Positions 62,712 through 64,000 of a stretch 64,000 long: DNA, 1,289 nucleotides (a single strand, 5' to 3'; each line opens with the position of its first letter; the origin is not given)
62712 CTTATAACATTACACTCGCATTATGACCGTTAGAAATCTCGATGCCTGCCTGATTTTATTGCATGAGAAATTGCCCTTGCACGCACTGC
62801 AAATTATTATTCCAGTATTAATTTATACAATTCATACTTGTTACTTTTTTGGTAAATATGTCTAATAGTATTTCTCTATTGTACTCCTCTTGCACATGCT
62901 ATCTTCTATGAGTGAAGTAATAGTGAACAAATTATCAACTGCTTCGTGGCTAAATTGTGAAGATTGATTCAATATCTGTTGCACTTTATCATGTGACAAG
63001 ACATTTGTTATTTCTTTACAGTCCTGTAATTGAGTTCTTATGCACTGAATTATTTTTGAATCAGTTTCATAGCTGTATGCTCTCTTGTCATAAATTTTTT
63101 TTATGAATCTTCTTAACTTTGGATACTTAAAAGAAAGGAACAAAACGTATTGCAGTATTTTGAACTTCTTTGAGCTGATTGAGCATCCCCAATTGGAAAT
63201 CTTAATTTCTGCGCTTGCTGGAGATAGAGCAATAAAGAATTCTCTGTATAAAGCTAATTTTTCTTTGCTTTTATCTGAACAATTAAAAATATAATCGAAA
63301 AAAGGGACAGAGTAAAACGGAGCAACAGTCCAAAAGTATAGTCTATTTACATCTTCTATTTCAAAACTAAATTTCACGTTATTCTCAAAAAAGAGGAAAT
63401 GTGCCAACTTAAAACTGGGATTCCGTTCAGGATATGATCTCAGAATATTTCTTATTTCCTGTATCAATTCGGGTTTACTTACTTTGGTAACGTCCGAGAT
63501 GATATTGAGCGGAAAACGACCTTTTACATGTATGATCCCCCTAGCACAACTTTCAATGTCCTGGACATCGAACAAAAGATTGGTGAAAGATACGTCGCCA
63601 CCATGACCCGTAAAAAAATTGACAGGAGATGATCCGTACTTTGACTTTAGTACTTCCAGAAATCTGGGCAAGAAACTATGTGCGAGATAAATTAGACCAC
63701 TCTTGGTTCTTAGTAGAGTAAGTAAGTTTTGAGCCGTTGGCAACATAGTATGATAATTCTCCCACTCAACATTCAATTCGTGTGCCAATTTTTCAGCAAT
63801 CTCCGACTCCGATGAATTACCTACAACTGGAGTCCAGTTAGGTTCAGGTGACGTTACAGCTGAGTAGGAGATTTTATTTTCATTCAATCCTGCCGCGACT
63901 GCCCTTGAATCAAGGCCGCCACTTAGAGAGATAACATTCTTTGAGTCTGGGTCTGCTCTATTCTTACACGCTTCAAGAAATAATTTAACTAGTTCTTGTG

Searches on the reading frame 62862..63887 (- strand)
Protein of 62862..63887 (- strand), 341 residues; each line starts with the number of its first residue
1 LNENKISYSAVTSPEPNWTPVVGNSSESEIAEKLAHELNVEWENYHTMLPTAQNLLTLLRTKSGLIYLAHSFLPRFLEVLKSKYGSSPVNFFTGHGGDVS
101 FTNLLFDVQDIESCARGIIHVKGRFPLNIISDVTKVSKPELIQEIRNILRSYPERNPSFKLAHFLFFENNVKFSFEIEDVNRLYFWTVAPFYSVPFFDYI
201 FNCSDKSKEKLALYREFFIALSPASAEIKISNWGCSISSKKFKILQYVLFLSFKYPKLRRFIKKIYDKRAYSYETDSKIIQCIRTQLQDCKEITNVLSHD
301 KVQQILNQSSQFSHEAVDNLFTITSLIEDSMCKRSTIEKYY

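Call 6: search_protein_families(library=pfam, proteins=[window:62862-63887:-], max_evalue=0.01)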
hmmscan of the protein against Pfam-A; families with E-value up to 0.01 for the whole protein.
window:62862-63887:- (341 aa): 0 families

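Call 10: search_protein_families(library=ncbifam, proteins=[window:62862-63887:-], max_evalue=1)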
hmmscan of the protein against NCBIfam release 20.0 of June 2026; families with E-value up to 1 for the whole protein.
window:62862-63887:- (341 aa): 0 families

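Call 12: find_homologous_proteins(query=window:62862-63887:-)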
Query window:62862-63887:- (341 aa): 19 proteins with E <= 0.001 among 1723 candidates.
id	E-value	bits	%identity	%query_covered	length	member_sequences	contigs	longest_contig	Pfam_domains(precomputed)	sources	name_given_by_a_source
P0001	5.3e-156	537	68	100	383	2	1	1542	-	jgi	jgi:asparagine synthase (glutamine-hydrolysing)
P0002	5.7e-146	504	64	99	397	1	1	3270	PF00733.28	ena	-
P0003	2.1e-144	499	65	100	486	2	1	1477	PF00733.28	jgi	jgi:asparagine synthase (glutamine-hydrolysing)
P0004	2.3e-142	492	62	100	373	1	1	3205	PF00733.28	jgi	jgi:asparagine synthase (glutamine-hydrolysing)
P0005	7.6e-131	454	64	94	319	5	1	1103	-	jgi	jgi:hypothetical protein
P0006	4.4e-130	452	67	83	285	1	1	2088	-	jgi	jgi:asparagine synthase (glutamine-hydrolysing)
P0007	4.6e-128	445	66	86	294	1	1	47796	-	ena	-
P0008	1.8e-121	423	55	100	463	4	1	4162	-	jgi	jgi:asparagine synthase (glutamine-hydrolysing)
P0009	4.2e-119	416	56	100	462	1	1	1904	-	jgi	jgi:asparagine synthase (glutamine-hydrolysing)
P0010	4.0e-113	396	59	86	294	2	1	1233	-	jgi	jgi:asparagine synthase (glutamine-hydrolysing)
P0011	7.3e-113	395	51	100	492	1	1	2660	-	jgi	jgi:asparagine synthase (glutamine-hydrolysing)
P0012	1.9e-112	394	51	100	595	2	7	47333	PF00733.28,PF13537.12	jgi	jgi:asparagine synthase (glutamine-hydrolysing)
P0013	3.3e-112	393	52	100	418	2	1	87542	PF00733.28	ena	-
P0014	3.9e-111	389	49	100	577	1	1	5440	-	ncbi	-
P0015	1.8e-110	387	52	100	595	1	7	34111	PF00733.28,PF13537.12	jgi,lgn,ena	jgi:asparagine synthase (glutamine-hydrolysing)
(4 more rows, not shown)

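Call 14: find_encoding_contigs(protein=P0012, flank=10000, max_places=8)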
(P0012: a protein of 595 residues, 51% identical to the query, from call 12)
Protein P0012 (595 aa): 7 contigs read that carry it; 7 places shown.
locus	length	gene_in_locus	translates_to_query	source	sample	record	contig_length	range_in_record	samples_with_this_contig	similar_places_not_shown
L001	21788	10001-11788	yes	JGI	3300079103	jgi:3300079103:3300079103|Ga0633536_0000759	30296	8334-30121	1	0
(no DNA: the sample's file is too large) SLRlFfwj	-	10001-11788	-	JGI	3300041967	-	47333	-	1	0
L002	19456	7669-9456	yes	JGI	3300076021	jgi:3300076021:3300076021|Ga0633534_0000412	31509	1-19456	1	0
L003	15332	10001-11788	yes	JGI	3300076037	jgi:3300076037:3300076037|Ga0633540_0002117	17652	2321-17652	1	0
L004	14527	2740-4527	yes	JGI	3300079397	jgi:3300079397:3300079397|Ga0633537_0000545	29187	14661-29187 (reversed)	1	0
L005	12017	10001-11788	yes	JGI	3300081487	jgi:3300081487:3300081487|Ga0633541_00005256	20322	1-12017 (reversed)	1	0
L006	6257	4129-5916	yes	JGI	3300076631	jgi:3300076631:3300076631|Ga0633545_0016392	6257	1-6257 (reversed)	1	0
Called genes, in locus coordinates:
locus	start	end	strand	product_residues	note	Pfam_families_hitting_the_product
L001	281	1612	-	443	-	PF22807:TrAA12 (faint), PF07995:GSDH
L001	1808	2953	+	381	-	PF18765:Polbeta (faint)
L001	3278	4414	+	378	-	-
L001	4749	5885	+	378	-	-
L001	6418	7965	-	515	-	PF01943:Polysacc_synt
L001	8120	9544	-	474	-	PF07995:GSDH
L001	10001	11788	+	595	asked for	PF13537:GATase_7 (weak), PF00733:Asn_synthase (faint)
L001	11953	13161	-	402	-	PF00535:Glycos_transf_2, PF13641:Glyco_tranf_2_3 (weak)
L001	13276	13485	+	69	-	-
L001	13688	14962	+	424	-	PF13506:Glyco_transf_21 (weak), PF13641:Glyco_tranf_2_3, PF00535:Glycos_transf_2, PF10111:Glyco_tranf_2_2, PF13632:Glyco_trans_2_3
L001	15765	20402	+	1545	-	-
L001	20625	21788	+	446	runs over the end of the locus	?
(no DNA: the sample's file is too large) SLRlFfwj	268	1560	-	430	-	PF22807:TrAA12 (faint), PF07995:GSDH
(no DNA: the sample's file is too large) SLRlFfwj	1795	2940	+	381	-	PF18765:Polbeta (faint)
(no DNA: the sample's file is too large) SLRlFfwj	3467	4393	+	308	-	-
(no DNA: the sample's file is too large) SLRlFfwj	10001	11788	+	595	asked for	PF13537:GATase_7 (weak), PF00733:Asn_synthase (faint)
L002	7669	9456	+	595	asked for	PF13537:GATase_7 (weak), PF00733:Asn_synthase (faint)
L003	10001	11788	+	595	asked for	PF13537:GATase_7 (weak), PF00733:Asn_synthase (faint)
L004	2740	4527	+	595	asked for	PF13537:GATase_7 (weak), PF00733:Asn_synthase (faint)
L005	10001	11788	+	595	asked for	PF13537:GATase_7 (weak), PF00733:Asn_synthase (faint)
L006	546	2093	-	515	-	PF01943:Polysacc_synt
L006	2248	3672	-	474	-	PF07995:GSDH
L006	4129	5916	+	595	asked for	PF13537:GATase_7 (weak), PF00733:Asn_synthase (faint)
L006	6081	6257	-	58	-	?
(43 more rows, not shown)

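Call 16: find_encoding_contigs(protein=P0007, flank=10000, max_places=4)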
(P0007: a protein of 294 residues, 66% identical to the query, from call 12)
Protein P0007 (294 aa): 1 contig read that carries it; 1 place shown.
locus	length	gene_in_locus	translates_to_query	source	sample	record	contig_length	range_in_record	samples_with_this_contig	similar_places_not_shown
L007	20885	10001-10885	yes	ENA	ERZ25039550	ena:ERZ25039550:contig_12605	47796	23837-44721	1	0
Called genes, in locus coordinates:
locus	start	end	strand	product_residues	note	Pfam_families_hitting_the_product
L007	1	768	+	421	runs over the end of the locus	PF13088:BNR_2 (faint), PF19791:DUF6275 (faint), PF24316:Tli3 (faint), PF15892:BNR_4 (faint), PF21471:Reelin_subrepeat-B (faint)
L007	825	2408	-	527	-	PF13231:PMT_2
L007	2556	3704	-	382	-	PF00534:Glycos_transf_1, PF13692:Glyco_trans_1_4, PF13524:Glyco_trans_1_2 (weak)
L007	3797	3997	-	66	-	-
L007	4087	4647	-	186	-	PF07995:GSDH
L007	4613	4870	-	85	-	-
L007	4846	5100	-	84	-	-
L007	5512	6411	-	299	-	PF03023:MurJ (faint)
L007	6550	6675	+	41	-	-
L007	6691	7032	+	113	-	-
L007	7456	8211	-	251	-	PF07995:GSDH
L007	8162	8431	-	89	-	-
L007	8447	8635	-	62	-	-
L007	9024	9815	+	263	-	PF13537:GATase_7 (faint)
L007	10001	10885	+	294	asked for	-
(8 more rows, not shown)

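Call 17: find_encoding_contigs(protein=P0002, flank=10000, max_places=4)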
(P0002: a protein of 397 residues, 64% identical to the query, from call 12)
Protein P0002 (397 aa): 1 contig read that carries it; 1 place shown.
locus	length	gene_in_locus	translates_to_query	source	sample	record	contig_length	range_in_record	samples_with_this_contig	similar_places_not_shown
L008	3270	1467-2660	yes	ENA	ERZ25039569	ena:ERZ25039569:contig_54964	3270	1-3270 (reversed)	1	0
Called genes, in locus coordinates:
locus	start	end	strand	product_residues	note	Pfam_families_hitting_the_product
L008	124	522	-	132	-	-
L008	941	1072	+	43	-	-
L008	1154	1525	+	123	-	-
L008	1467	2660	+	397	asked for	PF00733:Asn_synthase (weak)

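Call 18: find_encoding_contigs(protein=P0004, flank=10000, max_places=4)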
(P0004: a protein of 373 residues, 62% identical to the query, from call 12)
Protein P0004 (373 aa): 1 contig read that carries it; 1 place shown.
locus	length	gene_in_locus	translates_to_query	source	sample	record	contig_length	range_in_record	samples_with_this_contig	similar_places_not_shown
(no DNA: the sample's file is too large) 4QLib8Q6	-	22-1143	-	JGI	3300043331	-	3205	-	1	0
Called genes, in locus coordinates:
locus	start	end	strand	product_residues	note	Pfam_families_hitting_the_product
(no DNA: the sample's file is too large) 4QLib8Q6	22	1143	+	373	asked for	PF00733:Asn_synthase (weak)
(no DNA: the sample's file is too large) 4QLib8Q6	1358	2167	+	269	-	PF00561:Abhydrolase_1, PF12146:Hydrolase_4, PF12697:Abhydrolase_6 (weak), PF03959:FSH1 (weak)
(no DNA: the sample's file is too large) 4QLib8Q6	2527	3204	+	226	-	?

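Call 34: search_protein_families(library=ncbifam, proteins=[P0012, P0014], max_evalue=1)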
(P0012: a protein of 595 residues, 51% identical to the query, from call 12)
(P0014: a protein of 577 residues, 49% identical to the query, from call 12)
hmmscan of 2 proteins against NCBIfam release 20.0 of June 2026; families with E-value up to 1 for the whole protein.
P0012 (595 aa): 8 families
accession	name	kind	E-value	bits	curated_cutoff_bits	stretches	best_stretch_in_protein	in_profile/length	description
TIGR01536.1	asn_synth_AEB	equivalog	6.2e-15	55.2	267.1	1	84-300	119-320/517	asparagine synthase (glutamine-hydrolyzing)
NF033535.1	lass_lactam_cya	exception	8.4e-14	51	525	1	87-249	121-275/668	lasso peptide isopeptide bond-forming cyclase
TIGR03108.1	eps_aminotran_1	hypoth_equivalog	3.2e-11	42.6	816.9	1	33-253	66-282/628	XrtA/PEP-CTERM system amidotransferase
TIGR03104.1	trio_amidotrans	equivalog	2.7e-07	29.2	570.1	1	84-253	118-284/589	N-acetylglutaminylglutamine amidotransferase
NF006949.0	PRK09431.1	equivalog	0.00012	20.7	499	2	78-132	111-166/554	asparagine synthase B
NF033561.1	macrolact_Ik_Al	subfamily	0.0092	14.6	300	1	98-260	90-245/561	albusnodin/ikarugamycin family macrolactam cyclase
NF001138.1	PRK00143.1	equivalog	0.056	12.4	284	1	233-297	3-70/345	tRNA 2-thiouridine(34) synthase MnmA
NF010587.0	PRK13980.1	equivalog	0.14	11.4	255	1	203-295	7-94/267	NAD+ synthase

P0014 (577 aa): 8 families
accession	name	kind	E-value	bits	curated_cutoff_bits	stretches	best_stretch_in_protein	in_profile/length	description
TIGR01536.1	asn_synth_AEB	equivalog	2e-14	53.5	267.1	1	66-280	119-317/517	asparagine synthase (glutamine-hydrolyzing)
NF033535.1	lass_lactam_cya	exception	5.2e-12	45.1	525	1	69-232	121-275/668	lasso peptide isopeptide bond-forming cyclase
TIGR03108.1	eps_aminotran_1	hypoth_equivalog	4.3e-09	35.6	816.9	1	69-271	121-313/628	XrtA/PEP-CTERM system amidotransferase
TIGR03104.1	trio_amidotrans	equivalog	9.9e-08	30.7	570.1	1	68-275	120-322/589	N-acetylglutaminylglutamine amidotransferase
NF006949.0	PRK09431.1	equivalog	0.00024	19.8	499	2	188-236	203-251/554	asparagine synthase B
NF033561.1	macrolact_Ik_Al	subfamily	0.0026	16.4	300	1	83-243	93-245/561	albusnodin/ikarugamycin family macrolactam cyclase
TIGR00230.1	sfsA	equivalog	0.11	11.8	126.45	1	8-71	66-130/234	DNA/RNA nuclease SfsA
NF010587.0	PRK13980.1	equivalog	0.15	11.2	255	1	187-278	8-94/267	NAD+ synthase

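Call 35: search_protein_families(library=pfam, proteins=[P0012, P0014], max_evalue=1)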
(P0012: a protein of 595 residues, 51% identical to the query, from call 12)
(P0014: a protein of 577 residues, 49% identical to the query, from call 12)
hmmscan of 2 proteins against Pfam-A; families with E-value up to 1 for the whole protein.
P0012 (595 aa): 4 families
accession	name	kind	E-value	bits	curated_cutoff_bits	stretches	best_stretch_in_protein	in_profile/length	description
PF13537.11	GATase_7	-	2.6e-06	27.9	25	1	28-129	15-119/123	Glutamine amidotransferase domain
PF00733.27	Asn_synthase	-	1.9e-05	24.9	21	1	216-302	4-86/354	Asparagine synthase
PF03054.22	tRNA_Me_trans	-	0.062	13.4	20.6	1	233-298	4-75/202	tRNA methyl transferase HUP domain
PF06508.19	QueC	-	0.16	11.9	22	1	232-289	2-54/210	Queuosine biosynthesis protein QueC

P0014 (577 aa): 3 families
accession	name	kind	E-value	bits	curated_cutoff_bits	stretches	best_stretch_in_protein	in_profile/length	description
PF00733.27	Asn_synthase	-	3.5e-05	24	21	1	199-276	4-77/354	Asparagine synthase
PF13537.11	GATase_7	-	0.00013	22.4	25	1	16-109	21-117/123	Glutamine amidotransferase domain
PF06508.19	QueC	-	0.023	14.6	22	1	215-273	2-55/210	Queuosine biosynthesis protein QueC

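Call 84: predict_structure(alignment_id=A4)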
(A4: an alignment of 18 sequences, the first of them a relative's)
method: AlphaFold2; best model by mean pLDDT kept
length: 595 residues; sequences in the alignment: 18
mean_pLDDT: 51.4   pTM: 0.43
mean pLDDT of the five models: 51.4, 46.0, 44.3, 41.7, 41.3
residues with pLDDT >= 90: 1; 70-90: 125; 50-70: 166; < 50: 303
segments of 3 or more residues with pLDDT < 50: 1-48, 85-90, 105-113, 116-214, 262-271, 294-319, 342-351, 421-496, 498-500, 504-508, 518-522
pLDDT, mean of each block of 10 residues (from residue 1): 25 28 31 38 47 62 57 62 51 51 46 48 38 33 35 35 28 29 31 26 32 52 64 66 70 79 39 62 80 50 39 43 66 67 42 60 79 73 81 71 69 62 31 29 29 30 33 32 29 48 49 49 67 84 77 88 75 67 62 63
secondary structure, 60 per line:
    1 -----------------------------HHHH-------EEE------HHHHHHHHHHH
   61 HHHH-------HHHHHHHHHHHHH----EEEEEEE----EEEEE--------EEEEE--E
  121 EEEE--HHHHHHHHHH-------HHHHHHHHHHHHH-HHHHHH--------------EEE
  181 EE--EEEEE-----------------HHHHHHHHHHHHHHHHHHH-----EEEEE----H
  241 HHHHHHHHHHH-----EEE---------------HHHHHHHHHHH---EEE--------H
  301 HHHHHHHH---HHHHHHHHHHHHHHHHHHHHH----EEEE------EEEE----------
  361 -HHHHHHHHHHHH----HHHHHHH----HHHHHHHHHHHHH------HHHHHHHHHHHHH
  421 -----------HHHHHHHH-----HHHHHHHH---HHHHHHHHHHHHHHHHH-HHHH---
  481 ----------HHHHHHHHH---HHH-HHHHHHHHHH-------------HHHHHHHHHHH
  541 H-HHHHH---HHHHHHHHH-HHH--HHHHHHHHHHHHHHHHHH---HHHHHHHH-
elements in order: H30-33 E41-43 H50-64 H72-84 E89-95 E100-104 E113-117 E120-124 H127-136 H144-156 H158-163 E178-182 E185-189 H207-225 E231-235 H240-251 E257-259 H275-285 E289-291 H300-308 H312-332 E337-340 E347-350 H362-373 H378-384 H389-401 H408-420 H432-439 H445-452 H456-472 H474-477 H491-499 H507-516 H530-541 H543-547 H551-559 H566-583 H587-594
